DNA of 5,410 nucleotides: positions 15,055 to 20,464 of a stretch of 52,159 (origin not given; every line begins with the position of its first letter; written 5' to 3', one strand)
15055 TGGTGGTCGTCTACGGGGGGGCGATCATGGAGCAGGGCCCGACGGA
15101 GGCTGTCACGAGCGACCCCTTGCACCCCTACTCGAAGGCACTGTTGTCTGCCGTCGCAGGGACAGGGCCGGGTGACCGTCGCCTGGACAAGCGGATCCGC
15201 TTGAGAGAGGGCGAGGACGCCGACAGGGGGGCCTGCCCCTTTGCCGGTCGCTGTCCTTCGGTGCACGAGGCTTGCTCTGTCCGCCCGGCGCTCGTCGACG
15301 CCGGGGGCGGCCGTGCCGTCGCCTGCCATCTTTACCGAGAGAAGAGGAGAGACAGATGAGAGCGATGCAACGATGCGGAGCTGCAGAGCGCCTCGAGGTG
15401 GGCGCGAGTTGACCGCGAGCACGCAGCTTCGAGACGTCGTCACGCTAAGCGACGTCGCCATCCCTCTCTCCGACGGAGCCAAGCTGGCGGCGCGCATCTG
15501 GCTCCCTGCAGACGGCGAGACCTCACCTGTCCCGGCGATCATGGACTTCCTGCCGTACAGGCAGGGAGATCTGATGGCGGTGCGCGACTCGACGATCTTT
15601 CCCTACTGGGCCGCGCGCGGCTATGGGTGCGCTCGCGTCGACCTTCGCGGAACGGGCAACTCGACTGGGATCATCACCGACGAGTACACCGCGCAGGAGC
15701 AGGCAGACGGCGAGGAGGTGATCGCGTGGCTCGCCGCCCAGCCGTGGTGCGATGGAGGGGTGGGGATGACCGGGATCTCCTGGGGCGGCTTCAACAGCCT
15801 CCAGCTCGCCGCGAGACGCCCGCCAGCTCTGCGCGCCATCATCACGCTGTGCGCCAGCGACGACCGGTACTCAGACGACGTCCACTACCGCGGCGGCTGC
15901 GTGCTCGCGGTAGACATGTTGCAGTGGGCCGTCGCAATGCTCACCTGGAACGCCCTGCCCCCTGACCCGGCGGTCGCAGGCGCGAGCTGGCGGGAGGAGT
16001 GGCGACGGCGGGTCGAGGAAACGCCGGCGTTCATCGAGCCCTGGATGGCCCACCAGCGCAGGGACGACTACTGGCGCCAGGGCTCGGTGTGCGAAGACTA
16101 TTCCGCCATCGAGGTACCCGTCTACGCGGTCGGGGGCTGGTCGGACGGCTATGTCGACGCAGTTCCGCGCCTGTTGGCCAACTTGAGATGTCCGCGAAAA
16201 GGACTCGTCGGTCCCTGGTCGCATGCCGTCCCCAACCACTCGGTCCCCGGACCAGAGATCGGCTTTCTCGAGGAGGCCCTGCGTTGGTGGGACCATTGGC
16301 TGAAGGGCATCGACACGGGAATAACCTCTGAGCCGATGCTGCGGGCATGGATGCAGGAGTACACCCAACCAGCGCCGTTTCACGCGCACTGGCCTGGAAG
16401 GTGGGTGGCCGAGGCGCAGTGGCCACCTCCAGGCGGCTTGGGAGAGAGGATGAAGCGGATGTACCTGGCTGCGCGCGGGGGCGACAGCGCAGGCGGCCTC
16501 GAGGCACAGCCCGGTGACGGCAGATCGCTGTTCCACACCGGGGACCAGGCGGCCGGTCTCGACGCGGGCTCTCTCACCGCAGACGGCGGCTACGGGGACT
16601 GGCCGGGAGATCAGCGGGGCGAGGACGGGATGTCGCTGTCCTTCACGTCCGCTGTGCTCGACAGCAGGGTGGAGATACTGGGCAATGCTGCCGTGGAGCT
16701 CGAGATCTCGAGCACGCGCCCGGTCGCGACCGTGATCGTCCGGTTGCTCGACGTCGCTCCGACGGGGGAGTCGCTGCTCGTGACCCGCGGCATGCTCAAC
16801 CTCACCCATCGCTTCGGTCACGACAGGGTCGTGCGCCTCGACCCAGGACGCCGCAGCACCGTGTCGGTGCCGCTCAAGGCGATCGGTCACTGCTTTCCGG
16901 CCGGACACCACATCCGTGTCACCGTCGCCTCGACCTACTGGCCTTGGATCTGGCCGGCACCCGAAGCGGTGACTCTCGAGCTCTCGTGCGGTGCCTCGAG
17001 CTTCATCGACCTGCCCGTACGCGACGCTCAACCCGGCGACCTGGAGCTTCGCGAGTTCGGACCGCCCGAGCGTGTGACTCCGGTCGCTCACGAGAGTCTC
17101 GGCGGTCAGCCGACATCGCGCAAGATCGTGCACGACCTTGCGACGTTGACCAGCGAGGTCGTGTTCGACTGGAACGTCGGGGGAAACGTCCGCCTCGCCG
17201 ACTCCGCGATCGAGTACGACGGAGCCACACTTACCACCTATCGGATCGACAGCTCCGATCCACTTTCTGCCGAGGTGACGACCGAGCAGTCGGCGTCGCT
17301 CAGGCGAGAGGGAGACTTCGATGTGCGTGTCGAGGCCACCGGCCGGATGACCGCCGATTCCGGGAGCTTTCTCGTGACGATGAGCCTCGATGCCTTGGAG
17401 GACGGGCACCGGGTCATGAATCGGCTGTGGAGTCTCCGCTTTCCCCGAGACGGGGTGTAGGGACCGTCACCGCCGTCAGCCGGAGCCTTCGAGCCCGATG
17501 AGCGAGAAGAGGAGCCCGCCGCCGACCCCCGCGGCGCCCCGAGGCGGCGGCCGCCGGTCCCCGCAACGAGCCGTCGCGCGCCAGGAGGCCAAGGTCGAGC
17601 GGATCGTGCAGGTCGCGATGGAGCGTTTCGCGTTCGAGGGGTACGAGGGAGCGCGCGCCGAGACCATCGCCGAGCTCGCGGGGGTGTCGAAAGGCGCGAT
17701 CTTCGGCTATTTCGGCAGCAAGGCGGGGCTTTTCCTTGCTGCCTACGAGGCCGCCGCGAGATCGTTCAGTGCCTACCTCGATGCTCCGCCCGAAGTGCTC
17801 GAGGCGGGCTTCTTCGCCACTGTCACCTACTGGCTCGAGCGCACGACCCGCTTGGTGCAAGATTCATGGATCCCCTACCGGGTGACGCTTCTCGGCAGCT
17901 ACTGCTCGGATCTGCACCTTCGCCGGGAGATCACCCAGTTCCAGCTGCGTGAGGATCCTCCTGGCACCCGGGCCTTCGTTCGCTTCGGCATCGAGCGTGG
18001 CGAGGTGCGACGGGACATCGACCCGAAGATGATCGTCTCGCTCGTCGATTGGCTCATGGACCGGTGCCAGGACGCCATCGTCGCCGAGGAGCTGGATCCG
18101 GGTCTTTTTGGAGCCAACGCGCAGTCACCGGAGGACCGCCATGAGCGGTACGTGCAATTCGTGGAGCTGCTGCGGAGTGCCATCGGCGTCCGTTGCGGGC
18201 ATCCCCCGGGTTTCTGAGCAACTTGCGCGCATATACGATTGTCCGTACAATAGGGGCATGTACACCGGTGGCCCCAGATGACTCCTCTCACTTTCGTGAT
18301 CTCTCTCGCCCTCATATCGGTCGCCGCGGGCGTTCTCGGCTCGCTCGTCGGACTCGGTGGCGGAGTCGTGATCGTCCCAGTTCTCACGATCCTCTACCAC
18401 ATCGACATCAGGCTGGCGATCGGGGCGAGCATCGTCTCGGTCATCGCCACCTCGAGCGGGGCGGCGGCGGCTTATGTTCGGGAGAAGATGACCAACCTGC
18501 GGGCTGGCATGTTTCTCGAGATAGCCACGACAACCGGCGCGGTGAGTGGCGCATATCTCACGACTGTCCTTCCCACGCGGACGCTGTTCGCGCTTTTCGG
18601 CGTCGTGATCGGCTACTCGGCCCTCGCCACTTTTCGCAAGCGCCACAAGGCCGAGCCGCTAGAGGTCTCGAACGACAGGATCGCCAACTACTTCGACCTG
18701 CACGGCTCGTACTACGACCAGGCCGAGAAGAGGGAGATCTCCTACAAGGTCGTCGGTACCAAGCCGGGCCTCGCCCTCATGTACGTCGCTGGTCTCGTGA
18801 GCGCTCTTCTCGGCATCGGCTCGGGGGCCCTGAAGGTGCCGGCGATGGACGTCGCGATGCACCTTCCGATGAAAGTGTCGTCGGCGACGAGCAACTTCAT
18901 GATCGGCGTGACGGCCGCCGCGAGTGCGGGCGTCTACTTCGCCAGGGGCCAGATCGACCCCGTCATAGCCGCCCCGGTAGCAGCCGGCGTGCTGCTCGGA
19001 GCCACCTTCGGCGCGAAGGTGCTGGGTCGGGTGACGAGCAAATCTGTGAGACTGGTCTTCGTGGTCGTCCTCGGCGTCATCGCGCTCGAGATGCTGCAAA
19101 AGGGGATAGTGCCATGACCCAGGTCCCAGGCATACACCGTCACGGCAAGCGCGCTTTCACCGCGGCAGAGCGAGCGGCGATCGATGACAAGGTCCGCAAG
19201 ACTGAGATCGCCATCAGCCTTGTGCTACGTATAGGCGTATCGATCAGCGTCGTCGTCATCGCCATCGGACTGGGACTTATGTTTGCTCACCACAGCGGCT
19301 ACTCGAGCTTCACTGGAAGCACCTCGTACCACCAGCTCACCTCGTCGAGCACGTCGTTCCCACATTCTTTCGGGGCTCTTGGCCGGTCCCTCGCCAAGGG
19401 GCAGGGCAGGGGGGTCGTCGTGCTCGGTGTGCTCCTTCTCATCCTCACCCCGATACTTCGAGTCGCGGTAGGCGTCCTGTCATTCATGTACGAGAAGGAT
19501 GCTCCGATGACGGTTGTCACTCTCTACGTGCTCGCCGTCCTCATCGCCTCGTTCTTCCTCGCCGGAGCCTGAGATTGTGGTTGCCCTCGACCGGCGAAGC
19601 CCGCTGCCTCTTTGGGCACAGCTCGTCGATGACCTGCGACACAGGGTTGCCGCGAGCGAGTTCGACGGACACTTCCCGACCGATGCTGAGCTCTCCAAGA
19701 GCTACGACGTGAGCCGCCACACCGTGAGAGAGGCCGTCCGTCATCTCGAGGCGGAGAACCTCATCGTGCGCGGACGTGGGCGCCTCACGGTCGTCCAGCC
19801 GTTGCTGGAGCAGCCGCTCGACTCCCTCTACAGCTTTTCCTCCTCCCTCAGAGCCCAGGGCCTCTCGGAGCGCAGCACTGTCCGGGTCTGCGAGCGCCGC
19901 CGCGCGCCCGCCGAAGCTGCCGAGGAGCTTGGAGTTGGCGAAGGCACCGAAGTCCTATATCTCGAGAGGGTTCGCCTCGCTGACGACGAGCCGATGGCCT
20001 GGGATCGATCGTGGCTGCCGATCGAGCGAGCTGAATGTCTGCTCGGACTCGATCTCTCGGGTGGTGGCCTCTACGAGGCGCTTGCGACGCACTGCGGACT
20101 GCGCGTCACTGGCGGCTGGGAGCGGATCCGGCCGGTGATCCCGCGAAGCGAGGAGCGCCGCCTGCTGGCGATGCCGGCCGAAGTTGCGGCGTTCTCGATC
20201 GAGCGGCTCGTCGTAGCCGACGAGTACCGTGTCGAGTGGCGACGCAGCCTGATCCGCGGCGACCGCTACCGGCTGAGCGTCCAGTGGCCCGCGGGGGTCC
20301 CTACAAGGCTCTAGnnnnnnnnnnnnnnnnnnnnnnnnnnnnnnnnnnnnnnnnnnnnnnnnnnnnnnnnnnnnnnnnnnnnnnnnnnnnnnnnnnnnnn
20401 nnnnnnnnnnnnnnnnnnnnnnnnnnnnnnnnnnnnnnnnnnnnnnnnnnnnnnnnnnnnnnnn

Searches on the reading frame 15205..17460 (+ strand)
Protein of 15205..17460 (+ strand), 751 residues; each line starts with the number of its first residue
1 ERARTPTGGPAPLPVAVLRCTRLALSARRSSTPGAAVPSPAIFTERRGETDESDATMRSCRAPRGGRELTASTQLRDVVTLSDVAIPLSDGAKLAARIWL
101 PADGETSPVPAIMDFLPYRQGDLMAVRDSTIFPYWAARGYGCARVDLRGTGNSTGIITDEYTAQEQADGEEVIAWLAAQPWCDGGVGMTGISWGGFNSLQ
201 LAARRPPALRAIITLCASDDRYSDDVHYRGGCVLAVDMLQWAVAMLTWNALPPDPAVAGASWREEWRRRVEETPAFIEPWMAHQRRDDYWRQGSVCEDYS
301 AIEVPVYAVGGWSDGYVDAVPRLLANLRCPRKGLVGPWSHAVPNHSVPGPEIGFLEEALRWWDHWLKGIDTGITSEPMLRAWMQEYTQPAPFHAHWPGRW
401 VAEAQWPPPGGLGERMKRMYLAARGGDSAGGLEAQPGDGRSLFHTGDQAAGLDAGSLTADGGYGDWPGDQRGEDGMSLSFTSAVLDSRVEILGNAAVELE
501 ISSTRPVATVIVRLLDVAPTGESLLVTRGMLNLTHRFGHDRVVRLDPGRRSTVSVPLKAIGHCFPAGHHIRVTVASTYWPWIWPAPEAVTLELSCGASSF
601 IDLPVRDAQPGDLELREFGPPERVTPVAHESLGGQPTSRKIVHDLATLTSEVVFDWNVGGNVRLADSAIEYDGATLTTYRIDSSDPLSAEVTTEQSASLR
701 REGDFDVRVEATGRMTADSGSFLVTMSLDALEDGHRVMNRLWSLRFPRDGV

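Call 16: search_protein_families(library=pfam, proteins=[window:15205-17460:+], max_evalue=0.001)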
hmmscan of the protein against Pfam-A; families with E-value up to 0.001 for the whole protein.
window:15205-17460:+ (751 aa): 5 families
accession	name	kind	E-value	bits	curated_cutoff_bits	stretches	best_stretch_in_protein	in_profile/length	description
PF02129.25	Peptidase_S15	-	6.8e-66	223.1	23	1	90-341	1-261/262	X-Pro dipeptidyl-peptidase (S15 family)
PF08530.16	PepX_C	-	4e-34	118.8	22.5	1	372-594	2-196/217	X-Pro dipeptidyl-peptidase C-terminal non-catalytic domain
PF00561.26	Abhydrolase_1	-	2.3e-08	34.4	25.8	1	131-217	19-102/245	alpha/beta hydrolase fold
PF12146.15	Hydrolase_4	-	9.2e-06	25.6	27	1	131-318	23-206/239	Serine aminopeptidase, S33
PF00326.27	Peptidase_S9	-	9.6e-05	22.4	22.6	1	131-214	6-94/213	Prolyl oligopeptidase family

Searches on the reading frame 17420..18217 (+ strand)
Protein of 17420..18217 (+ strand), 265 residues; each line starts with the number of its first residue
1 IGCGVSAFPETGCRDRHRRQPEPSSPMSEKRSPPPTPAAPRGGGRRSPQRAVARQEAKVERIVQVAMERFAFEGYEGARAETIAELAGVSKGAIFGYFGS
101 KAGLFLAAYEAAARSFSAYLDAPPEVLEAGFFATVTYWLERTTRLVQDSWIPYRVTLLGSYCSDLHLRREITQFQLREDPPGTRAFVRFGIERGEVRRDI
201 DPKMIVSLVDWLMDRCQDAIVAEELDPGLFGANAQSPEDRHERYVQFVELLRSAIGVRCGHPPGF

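Call 16: search_protein_families(library=pfam, proteins=[window:17420-18217:+], max_evalue=0.001)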
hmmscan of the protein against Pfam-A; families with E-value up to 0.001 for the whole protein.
window:17420-18217:+ (265 aa): 1 family
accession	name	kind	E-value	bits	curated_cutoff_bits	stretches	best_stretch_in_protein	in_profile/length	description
PF00440.29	TetR_N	-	5.5e-12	45.7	24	1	62-108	1-47/47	Bacterial regulatory proteins, tetR family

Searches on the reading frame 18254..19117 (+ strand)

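Call 16: search_protein_families(library=pfam, proteins=[window:18254-19117:+], max_evalue=0.001)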
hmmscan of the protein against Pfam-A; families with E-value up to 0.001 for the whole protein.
window:18254-19117:+ (287 aa): 1 family
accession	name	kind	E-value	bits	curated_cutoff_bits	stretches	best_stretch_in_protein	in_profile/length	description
PF01925.25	TauE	-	5.2e-50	170.8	32.6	1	18-280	1-237/237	Sulfite exporter TauE/SafE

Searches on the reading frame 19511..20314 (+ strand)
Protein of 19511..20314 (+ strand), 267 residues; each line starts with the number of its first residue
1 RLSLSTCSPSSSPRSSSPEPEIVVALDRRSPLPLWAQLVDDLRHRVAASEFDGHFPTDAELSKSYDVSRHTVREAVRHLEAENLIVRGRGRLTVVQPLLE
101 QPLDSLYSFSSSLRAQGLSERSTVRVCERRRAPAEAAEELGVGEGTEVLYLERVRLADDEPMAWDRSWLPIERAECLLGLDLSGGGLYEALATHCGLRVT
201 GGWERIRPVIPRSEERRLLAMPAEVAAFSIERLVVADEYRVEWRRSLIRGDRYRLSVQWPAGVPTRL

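Call 16: search_protein_families(library=pfam, proteins=[window:19511-20314:+], max_evalue=0.001)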
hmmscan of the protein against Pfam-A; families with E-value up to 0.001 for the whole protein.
window:19511-20314:+ (267 aa): 3 families
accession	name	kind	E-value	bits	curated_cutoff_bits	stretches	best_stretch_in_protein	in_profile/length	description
PF07702.18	UTRA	-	6.1e-30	104.3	23.8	1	116-254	2-141/141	UTRA domain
PF00392.27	GntR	-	3e-09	36.8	27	1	38-95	5-64/64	Bacterial regulatory proteins, gntR family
PF08220.18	HTH_DeoR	-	0.00087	19.4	21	0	60-95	19-54/57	DeoR-like helix-turn-helix domain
